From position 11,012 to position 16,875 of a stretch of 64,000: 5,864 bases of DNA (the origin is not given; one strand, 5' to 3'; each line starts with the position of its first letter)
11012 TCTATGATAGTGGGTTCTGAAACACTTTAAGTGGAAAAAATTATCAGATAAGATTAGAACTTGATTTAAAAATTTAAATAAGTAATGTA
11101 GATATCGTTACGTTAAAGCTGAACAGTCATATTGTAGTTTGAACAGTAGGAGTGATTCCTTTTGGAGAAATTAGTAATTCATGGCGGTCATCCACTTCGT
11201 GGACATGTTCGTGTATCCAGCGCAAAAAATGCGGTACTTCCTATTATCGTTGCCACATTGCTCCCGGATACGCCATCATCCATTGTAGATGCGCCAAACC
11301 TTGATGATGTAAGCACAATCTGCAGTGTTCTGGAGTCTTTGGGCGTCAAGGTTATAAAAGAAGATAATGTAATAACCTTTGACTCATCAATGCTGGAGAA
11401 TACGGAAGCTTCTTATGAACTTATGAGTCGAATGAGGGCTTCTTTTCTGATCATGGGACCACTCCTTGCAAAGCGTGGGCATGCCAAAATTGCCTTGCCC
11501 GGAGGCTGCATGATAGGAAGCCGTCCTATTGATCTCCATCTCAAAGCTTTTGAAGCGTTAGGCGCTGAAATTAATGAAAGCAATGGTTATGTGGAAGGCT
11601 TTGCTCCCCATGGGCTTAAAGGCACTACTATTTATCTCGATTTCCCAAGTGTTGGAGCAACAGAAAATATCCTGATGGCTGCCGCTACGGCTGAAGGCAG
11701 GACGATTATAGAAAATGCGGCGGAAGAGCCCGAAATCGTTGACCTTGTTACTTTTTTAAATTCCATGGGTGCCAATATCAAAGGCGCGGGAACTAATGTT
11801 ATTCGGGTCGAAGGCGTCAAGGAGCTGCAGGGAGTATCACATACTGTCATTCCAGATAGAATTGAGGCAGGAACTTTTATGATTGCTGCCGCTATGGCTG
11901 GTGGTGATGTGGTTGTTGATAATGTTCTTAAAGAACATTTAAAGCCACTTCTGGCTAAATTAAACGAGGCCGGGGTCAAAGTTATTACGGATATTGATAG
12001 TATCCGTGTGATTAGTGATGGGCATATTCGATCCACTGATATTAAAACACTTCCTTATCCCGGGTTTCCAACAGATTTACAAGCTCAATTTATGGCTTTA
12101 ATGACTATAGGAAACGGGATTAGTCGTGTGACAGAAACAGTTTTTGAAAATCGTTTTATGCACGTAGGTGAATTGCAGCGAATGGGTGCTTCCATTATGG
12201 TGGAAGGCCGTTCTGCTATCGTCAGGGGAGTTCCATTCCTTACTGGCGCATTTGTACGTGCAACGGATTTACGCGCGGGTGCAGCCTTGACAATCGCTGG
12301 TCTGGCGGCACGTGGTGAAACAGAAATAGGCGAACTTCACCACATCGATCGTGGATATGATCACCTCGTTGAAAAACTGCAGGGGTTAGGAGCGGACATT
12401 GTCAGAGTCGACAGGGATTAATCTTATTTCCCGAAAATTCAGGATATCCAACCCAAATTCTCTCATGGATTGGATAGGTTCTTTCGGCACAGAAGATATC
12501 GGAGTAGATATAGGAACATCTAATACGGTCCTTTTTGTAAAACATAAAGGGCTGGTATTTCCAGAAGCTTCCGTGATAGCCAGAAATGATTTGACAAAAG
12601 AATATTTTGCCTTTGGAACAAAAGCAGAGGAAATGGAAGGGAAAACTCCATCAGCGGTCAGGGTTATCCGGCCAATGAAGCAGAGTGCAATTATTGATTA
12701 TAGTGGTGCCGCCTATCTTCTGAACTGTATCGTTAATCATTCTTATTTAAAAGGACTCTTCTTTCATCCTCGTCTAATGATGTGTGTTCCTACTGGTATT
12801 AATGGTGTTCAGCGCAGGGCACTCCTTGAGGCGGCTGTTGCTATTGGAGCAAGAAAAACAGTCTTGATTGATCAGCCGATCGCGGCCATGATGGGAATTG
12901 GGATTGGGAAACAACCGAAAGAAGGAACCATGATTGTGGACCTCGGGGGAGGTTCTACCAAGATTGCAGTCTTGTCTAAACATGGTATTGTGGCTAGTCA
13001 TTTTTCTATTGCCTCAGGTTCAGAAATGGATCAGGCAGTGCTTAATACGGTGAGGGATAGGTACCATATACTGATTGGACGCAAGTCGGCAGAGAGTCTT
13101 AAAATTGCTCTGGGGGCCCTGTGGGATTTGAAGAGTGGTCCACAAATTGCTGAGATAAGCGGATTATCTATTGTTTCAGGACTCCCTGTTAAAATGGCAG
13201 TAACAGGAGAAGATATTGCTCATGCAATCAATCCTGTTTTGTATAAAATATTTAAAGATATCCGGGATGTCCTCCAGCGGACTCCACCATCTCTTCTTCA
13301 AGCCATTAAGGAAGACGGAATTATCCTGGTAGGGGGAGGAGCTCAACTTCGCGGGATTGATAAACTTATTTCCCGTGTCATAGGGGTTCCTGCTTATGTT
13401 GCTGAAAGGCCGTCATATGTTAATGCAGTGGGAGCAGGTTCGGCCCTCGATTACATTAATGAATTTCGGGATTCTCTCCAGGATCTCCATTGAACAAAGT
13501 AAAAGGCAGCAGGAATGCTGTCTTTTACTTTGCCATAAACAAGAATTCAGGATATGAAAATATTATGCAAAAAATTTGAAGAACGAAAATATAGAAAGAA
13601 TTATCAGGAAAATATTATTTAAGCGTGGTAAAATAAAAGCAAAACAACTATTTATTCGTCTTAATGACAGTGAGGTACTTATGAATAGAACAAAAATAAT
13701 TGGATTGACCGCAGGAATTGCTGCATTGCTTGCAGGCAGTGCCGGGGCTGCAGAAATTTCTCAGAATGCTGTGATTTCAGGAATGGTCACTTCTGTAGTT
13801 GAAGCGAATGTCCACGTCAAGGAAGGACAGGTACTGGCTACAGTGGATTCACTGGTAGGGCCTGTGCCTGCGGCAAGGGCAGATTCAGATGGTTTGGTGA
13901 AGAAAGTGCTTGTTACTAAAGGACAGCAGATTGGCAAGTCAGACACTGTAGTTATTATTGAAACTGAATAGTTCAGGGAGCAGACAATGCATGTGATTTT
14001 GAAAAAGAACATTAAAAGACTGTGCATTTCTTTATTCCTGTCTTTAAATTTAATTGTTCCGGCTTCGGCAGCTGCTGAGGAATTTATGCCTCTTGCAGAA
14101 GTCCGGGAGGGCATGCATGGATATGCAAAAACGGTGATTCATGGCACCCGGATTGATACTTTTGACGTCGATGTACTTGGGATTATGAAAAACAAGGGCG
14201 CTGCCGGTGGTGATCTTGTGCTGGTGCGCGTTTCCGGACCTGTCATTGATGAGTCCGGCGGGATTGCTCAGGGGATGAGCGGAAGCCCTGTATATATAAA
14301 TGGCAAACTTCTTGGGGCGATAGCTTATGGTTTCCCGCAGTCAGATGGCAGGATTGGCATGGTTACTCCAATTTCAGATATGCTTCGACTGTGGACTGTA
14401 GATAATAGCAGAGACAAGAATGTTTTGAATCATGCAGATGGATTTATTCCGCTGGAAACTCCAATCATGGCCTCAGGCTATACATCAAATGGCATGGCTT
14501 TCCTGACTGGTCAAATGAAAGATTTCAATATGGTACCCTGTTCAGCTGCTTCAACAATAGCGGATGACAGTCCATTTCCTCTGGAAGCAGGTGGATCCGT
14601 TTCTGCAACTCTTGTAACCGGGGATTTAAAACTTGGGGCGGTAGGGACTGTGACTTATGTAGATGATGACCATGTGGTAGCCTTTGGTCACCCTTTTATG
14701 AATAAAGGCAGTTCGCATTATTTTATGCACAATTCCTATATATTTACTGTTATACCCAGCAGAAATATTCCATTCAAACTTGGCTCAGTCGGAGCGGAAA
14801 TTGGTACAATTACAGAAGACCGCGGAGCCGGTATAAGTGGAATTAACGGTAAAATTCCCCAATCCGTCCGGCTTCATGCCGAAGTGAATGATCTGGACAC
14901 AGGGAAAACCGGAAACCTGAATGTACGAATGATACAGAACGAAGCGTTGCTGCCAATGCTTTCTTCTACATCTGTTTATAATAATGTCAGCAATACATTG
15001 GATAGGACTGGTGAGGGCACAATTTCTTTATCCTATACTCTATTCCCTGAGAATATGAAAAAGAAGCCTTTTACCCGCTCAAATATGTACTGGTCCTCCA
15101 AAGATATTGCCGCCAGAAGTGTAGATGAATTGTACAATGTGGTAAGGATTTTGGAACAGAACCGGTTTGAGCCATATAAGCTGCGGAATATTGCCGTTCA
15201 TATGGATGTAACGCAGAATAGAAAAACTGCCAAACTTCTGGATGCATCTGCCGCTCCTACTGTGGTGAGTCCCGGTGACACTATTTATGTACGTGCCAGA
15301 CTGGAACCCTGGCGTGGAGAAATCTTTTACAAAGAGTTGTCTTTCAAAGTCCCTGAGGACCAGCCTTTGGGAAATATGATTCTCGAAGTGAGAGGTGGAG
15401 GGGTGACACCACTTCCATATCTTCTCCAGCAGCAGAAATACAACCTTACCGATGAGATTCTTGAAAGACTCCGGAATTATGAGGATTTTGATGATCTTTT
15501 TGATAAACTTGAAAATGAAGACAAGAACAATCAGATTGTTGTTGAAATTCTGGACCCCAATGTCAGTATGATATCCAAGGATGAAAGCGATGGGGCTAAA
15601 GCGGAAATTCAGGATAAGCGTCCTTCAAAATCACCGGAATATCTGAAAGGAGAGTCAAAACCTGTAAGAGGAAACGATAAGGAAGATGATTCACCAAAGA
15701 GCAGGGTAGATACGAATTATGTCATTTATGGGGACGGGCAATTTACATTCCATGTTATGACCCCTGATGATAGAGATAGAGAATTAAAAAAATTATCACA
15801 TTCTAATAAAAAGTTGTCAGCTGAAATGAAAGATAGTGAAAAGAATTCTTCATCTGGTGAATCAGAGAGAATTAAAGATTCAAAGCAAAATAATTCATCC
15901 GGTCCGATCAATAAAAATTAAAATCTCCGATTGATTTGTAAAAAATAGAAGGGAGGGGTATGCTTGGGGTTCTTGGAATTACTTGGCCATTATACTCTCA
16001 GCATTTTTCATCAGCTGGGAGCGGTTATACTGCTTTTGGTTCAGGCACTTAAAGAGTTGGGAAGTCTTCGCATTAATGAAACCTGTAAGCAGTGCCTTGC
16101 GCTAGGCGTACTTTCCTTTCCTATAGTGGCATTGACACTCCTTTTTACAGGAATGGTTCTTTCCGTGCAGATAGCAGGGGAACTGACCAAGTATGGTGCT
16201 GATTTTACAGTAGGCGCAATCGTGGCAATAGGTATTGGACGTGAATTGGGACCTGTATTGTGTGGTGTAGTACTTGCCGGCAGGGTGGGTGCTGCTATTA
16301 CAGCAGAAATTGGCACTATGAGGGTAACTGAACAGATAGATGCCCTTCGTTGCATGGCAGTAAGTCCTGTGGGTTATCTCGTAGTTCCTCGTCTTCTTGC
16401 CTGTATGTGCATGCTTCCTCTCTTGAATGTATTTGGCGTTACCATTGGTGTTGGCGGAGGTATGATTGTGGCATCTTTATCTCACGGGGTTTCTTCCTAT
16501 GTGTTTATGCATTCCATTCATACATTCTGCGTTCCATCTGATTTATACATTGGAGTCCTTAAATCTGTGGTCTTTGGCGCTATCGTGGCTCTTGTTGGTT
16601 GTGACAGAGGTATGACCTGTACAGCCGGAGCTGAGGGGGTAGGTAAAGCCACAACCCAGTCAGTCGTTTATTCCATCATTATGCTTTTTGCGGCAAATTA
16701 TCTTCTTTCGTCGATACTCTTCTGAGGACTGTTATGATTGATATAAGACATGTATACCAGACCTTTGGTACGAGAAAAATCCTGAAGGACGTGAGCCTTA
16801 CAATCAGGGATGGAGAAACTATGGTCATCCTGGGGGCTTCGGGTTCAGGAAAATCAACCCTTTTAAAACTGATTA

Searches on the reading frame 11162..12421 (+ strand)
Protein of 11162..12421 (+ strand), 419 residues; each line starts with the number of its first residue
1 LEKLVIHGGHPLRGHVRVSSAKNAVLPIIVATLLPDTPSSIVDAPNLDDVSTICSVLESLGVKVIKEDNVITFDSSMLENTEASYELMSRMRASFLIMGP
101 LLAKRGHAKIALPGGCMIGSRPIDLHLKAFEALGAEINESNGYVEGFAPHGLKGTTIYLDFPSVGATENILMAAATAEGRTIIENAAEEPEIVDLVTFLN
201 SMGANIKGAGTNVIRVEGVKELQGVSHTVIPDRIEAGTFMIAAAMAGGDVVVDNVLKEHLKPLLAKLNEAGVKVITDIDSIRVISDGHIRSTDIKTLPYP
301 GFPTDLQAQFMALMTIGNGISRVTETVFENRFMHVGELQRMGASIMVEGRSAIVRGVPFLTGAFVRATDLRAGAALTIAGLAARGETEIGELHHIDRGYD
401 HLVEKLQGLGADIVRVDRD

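Call 68: search_protein_families(library=pfam, proteins=[window:11162-12421:+], max_evalue=0.00001)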
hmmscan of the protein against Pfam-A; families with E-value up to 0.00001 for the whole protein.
window:11162-12421:+ (419 aa): 1 family
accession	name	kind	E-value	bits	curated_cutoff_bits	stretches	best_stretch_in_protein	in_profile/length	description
PF00275.25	EPSP_synthase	-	2e-106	356.6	22.8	1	7-406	2-417/417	EPSP synthase (3-phosphoshikimate 1-carboxyvinyltransferase)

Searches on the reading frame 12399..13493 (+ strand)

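Call 68: search_protein_families(library=pfam, proteins=[window:12399-13493:+], max_evalue=0.00001)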
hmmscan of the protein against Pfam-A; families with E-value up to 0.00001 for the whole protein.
window:12399-13493:+ (364 aa): 3 families
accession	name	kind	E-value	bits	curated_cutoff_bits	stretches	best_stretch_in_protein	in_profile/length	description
PF06723.19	MreB_Mbl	-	3.1e-90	302.8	27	1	32-355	2-324/327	MreB/Mbl protein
PF14450.12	FtsA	-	6.7e-09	36.6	31.8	1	179-345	2-127/127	Cell division protein FtsA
PF00012.26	HSP70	-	1.3e-08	33.9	20.6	1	128-346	138-368/599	Hsp70 protein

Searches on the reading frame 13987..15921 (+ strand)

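Call 68: search_protein_families(library=pfam, proteins=[window:13987-15921:+], max_evalue=0.00001)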
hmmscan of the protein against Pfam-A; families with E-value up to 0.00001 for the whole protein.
window:13987-15921:+ (644 aa): 1 family
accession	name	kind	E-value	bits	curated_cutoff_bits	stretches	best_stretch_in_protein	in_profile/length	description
PF05580.18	Peptidase_S55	-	4.2e-13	50.3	25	1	36-127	112-204/210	SpoIVB peptidase S55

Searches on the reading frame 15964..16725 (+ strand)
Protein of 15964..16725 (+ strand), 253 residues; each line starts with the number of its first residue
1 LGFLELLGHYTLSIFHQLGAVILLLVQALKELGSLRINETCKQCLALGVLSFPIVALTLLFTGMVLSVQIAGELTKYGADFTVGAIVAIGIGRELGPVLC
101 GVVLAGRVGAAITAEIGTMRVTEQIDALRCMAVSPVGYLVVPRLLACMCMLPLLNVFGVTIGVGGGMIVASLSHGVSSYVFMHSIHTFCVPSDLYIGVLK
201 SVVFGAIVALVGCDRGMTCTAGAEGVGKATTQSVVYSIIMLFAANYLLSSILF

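Call 68: search_protein_families(library=pfam, proteins=[window:15964-16725:+], max_evalue=0.00001)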
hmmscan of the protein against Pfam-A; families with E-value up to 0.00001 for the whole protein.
window:15964-16725:+ (253 aa): 1 family
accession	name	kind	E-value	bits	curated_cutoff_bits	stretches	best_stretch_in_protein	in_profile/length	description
PF02405.21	MlaE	-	9.9e-76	254.5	22.5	1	41-250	2-211/212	Permease MlaE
